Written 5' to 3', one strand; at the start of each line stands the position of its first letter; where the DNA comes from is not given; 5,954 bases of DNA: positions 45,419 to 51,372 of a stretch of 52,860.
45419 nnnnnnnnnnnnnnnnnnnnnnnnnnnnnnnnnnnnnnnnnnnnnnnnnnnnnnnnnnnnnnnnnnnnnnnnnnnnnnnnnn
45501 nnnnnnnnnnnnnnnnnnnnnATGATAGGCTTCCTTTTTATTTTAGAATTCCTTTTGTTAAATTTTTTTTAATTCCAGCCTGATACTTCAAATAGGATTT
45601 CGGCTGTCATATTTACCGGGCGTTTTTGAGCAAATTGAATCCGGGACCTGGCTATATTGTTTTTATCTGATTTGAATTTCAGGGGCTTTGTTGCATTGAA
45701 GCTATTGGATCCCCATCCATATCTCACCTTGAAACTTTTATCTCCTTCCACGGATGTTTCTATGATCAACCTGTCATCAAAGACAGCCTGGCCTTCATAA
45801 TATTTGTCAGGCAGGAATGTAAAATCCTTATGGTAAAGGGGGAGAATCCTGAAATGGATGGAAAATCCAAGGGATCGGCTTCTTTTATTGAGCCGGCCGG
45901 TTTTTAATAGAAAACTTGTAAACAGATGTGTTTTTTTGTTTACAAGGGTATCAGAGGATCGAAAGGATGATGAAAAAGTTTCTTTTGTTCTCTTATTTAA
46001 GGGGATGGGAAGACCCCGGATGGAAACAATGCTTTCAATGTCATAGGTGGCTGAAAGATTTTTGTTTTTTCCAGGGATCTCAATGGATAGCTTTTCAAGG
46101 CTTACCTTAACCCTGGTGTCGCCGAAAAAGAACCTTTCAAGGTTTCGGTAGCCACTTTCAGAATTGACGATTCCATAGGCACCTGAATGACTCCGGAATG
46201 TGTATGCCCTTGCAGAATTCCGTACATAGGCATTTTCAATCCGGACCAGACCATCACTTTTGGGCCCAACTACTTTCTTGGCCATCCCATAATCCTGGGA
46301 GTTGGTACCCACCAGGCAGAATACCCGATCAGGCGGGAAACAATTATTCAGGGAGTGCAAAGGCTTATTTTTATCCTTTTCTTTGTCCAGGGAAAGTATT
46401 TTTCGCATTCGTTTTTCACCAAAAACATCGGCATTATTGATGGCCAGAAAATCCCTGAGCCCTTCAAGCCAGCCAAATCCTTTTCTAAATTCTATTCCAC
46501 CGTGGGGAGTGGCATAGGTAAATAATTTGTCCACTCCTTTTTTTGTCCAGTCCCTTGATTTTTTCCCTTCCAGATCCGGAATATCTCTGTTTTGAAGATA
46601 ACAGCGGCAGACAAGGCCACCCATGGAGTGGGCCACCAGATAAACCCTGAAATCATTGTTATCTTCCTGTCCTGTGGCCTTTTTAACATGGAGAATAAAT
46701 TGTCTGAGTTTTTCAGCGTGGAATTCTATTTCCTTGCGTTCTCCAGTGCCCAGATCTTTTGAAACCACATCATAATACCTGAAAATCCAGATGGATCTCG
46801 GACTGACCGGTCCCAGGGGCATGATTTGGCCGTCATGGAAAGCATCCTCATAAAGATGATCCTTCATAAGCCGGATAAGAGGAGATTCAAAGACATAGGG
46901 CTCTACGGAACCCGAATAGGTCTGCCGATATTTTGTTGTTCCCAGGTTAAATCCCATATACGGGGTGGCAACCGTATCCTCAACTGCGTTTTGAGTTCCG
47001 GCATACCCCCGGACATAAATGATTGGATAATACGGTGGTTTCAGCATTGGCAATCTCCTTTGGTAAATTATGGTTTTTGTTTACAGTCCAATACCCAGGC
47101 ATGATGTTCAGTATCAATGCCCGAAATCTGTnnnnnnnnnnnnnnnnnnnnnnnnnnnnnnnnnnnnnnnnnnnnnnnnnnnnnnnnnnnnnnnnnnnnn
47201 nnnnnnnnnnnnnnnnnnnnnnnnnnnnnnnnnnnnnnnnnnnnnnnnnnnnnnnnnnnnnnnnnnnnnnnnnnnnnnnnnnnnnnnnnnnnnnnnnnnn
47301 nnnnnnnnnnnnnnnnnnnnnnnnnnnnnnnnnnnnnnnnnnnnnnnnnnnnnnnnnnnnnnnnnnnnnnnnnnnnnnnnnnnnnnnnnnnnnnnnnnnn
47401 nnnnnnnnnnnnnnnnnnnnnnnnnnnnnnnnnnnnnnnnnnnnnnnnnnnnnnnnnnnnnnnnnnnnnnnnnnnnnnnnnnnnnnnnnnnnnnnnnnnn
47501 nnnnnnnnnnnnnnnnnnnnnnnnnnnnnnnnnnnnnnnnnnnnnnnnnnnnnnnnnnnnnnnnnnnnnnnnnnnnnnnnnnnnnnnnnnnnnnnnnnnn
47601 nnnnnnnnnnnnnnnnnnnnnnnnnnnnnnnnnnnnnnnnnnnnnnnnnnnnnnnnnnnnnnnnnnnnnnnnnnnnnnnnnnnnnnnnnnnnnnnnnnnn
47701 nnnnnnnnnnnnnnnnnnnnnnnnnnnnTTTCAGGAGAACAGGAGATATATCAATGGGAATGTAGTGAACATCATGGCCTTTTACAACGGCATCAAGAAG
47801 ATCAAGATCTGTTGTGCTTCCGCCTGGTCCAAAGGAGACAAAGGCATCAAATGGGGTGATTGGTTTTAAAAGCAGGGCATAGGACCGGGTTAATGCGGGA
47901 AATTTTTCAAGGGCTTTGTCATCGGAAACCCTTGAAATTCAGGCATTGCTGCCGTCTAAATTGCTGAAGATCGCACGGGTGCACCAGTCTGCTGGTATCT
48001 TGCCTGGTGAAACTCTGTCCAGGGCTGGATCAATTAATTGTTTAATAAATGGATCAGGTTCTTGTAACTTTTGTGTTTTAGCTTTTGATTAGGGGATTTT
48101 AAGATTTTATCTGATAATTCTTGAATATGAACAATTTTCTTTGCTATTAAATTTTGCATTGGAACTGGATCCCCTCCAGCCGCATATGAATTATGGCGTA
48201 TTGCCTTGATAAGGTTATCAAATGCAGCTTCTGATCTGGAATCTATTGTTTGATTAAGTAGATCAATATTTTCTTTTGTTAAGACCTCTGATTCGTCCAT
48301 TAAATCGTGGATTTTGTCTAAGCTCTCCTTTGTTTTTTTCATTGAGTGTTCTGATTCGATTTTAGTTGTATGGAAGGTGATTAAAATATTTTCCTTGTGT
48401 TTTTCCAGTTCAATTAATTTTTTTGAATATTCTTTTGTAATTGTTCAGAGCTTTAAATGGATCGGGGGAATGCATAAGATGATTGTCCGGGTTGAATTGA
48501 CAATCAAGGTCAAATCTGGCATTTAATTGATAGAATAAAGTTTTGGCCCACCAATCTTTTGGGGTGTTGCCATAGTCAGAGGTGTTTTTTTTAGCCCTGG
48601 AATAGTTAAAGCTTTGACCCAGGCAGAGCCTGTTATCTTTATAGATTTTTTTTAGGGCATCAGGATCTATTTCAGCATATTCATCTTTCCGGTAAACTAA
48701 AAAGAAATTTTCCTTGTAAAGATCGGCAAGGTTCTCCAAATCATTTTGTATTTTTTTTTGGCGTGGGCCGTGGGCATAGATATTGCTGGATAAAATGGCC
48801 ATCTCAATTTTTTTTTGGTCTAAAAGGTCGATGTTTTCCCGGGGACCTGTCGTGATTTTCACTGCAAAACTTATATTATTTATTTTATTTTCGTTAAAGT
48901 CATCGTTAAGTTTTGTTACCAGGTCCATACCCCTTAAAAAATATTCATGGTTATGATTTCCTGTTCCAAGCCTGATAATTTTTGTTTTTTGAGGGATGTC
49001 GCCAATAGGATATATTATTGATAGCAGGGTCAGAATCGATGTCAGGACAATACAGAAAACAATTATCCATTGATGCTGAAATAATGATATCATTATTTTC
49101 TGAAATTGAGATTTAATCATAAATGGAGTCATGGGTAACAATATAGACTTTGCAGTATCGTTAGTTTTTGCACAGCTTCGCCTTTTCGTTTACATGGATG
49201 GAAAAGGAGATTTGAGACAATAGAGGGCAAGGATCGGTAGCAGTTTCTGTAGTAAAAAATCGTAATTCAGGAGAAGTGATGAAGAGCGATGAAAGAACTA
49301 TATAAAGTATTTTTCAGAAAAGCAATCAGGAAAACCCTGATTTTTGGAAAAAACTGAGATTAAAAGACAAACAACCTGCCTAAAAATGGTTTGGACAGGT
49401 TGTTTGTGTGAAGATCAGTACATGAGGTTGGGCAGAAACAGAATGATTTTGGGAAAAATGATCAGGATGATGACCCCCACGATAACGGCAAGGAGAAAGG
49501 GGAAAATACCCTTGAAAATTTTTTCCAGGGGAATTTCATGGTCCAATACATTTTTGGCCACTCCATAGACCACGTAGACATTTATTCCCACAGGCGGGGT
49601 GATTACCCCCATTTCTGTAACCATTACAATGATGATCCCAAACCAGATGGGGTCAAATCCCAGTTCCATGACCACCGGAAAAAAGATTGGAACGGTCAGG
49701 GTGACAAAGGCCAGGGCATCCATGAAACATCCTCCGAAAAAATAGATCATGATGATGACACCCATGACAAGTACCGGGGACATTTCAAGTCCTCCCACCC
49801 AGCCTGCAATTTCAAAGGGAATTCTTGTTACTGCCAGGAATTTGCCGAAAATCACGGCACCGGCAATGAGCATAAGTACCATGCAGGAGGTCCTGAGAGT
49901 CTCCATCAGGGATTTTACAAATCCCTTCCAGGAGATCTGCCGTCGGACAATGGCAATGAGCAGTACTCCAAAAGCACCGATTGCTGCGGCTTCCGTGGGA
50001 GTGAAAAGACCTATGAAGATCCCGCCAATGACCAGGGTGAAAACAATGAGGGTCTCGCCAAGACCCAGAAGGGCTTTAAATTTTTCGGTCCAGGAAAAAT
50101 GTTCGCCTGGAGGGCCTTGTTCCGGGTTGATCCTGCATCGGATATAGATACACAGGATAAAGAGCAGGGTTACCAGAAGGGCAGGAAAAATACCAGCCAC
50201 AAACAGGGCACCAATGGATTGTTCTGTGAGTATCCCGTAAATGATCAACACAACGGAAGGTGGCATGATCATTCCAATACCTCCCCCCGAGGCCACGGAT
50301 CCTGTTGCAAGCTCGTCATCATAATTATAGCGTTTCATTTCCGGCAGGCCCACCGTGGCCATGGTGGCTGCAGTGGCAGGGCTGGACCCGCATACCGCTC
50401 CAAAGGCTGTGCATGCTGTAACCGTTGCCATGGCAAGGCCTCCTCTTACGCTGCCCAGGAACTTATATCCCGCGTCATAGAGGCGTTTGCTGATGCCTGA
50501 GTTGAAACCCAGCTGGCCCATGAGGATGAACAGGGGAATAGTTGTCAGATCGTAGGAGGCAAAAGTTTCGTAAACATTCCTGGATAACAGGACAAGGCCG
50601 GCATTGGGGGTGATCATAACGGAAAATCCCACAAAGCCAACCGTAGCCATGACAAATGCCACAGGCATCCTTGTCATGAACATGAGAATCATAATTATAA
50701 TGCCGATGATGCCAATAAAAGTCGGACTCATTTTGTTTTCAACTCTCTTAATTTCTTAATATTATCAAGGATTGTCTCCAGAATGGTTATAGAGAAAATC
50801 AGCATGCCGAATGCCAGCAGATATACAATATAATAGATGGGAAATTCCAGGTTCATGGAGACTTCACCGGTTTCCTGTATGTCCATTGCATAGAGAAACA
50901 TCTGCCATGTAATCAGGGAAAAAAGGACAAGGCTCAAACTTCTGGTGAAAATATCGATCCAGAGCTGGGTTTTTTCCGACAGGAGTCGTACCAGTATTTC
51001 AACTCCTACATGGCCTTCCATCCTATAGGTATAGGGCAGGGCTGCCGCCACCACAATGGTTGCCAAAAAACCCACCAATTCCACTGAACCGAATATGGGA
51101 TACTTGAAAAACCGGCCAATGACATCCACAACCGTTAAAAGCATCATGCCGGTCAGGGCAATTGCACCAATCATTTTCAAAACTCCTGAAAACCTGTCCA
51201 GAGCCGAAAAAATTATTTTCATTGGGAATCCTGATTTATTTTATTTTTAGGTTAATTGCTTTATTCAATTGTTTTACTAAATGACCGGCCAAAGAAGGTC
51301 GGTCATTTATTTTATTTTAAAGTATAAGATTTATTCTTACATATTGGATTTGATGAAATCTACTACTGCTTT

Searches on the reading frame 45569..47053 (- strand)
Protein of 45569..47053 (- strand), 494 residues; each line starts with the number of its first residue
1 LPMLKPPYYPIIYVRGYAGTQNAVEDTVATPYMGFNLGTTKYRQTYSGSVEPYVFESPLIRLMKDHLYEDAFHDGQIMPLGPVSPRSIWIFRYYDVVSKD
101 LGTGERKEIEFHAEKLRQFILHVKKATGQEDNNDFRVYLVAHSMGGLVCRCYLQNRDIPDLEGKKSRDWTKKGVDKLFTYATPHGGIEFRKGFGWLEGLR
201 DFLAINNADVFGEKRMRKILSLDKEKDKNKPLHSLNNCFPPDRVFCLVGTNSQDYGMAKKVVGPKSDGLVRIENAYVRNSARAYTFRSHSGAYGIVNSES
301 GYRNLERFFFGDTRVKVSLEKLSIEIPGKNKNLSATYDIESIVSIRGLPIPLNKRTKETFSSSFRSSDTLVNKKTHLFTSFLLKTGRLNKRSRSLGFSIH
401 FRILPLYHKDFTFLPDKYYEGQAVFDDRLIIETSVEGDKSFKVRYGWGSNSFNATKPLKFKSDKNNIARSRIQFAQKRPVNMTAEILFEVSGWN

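Call 72: search_protein_families(library=pfam, proteins=[window:45569-47053:-], max_evalue=0.001)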
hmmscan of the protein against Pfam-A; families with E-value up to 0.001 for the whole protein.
window:45569-47053:- (494 aa): 3 families
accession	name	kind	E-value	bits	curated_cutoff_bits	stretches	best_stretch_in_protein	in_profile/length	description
PF05057.20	DUF676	-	2.6e-05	24.3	20.3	1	106-233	52-175/217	Putative serine esterase (DUF676)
PF07819.20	PGAP1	-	7.5e-05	23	24.3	1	112-185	68-130/233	PGAP1-like alpha/beta domain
PF02450.21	LCAT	-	0.00063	19.5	21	0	132-186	118-164/392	Lecithin:cholesterol acyltransferase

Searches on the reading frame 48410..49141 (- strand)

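Call 72: search_protein_families(library=pfam, proteins=[window:48410-49141:-], max_evalue=0.001)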
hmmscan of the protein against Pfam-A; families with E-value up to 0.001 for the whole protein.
window:48410-49141:- (243 aa): 1 family
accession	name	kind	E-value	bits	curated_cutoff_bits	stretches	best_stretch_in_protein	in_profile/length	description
PF16868.10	NMT1_3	-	1.9e-05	24.9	27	1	58-151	1-98/289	NMT1-like family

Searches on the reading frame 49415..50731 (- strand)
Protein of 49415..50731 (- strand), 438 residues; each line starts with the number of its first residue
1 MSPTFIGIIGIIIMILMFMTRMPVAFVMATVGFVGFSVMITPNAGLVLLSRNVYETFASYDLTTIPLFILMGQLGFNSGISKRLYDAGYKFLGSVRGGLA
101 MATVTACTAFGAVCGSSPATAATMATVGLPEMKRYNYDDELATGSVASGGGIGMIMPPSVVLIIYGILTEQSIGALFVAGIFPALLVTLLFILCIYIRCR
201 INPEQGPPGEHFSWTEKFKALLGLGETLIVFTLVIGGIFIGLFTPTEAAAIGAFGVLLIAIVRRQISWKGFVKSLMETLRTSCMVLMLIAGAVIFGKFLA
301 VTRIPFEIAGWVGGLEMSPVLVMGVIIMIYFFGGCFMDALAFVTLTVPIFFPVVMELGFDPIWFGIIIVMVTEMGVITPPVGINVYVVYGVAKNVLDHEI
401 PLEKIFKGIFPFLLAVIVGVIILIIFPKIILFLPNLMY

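Call 72: search_protein_families(library=pfam, proteins=[window:49415-50731:-], max_evalue=0.001)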
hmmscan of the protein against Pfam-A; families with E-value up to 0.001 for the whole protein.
window:49415-50731:- (438 aa): 1 family
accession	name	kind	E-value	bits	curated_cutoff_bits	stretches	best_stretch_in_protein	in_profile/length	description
PF06808.19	DctM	-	1.6e-98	330.7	23.8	1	11-429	1-413/413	Tripartite ATP-independent periplasmic transporter, DctM component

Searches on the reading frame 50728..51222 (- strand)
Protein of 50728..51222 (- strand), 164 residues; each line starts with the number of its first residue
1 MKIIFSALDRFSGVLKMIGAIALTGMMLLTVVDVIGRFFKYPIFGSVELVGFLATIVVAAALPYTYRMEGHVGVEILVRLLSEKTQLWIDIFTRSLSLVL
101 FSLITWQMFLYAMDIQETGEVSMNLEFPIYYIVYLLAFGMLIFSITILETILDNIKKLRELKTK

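Call 72: search_protein_families(library=pfam, proteins=[window:50728-51222:-], max_evalue=0.001)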
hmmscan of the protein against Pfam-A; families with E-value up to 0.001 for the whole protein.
window:50728-51222:- (164 aa): 1 family
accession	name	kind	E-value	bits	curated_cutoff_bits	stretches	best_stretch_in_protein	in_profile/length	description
PF04290.18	DctQ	-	1.7e-24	86.6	28.3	1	26-155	1-130/132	Tripartite ATP-independent periplasmic transporters, DctQ component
